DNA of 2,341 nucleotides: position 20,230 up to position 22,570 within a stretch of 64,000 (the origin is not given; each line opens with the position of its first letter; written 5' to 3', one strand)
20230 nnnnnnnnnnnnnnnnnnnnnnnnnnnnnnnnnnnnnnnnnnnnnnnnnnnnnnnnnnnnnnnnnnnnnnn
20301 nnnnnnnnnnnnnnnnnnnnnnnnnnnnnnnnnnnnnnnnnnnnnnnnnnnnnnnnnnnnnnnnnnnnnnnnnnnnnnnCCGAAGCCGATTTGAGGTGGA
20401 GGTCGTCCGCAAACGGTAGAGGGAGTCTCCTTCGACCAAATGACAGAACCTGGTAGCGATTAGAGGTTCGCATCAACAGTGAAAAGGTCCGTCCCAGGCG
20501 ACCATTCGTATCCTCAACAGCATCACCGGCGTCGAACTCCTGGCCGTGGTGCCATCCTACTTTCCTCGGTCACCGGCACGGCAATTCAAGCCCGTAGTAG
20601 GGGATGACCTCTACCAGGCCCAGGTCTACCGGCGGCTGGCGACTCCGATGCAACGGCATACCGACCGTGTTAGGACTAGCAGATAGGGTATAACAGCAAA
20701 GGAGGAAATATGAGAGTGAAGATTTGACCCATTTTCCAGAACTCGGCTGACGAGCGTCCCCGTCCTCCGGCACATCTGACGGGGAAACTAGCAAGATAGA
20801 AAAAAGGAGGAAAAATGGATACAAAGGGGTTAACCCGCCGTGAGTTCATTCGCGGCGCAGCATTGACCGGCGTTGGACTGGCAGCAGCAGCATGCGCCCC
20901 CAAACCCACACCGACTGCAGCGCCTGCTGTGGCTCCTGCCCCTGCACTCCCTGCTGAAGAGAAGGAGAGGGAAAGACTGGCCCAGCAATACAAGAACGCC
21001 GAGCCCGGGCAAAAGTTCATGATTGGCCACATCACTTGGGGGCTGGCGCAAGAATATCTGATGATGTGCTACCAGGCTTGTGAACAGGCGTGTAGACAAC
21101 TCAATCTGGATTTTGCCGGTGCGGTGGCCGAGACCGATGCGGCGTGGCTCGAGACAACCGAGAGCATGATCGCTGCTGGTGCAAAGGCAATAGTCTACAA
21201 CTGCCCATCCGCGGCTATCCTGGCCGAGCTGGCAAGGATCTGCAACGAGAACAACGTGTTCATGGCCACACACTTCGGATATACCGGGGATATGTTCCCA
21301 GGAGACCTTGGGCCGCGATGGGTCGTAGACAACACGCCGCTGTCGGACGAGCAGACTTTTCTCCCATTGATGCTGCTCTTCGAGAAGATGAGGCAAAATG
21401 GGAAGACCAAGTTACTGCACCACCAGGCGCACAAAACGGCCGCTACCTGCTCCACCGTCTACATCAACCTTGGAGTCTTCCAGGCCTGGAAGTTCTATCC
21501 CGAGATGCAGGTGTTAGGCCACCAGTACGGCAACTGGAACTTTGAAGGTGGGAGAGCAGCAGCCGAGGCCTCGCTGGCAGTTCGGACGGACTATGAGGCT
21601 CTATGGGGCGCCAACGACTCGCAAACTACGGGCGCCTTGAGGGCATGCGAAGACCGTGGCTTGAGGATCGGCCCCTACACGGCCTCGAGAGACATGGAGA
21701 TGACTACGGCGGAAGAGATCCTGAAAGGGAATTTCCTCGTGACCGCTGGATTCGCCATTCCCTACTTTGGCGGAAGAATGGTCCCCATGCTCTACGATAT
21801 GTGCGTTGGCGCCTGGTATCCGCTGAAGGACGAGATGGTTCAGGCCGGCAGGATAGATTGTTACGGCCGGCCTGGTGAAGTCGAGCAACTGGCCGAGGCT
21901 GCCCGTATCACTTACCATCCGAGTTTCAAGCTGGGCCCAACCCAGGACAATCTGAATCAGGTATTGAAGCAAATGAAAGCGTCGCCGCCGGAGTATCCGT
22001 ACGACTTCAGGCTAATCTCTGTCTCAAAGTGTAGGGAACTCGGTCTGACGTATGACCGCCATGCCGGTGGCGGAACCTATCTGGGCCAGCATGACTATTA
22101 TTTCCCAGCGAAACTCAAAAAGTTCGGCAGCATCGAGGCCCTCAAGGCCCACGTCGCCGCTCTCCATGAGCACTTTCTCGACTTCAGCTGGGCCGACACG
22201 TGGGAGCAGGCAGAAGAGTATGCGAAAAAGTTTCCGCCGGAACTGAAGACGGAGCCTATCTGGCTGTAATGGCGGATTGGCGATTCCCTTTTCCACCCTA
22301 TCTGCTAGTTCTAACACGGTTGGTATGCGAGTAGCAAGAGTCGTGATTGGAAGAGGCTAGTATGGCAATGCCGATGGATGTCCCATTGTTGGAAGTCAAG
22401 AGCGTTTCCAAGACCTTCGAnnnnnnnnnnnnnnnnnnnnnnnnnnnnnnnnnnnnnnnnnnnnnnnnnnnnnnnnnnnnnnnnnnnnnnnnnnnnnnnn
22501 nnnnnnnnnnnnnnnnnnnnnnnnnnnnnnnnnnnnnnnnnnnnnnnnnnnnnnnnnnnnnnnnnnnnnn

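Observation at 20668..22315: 20-bp motif in three copies around the first SBP gene, plus a 5-codon mini-ORF with a strong RBS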

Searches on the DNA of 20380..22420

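Call 65: search_rna_families(source=window, start=20380, end=22420, threshold=evalue, max_evalue=1)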
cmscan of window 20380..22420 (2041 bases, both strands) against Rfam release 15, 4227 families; matches with E-value up to 1: 1.
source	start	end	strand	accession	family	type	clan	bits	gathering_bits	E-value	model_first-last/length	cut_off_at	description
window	21909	21981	-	RF01046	WLE3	Cis-reg;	-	19.5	50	0.39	1-44/44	no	Wingless localisation element 3 (WLE3)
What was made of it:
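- On Known RNA families (Rfam 15): At E<=1 in 20380-22420 there was only one chance-level hit (call 65).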
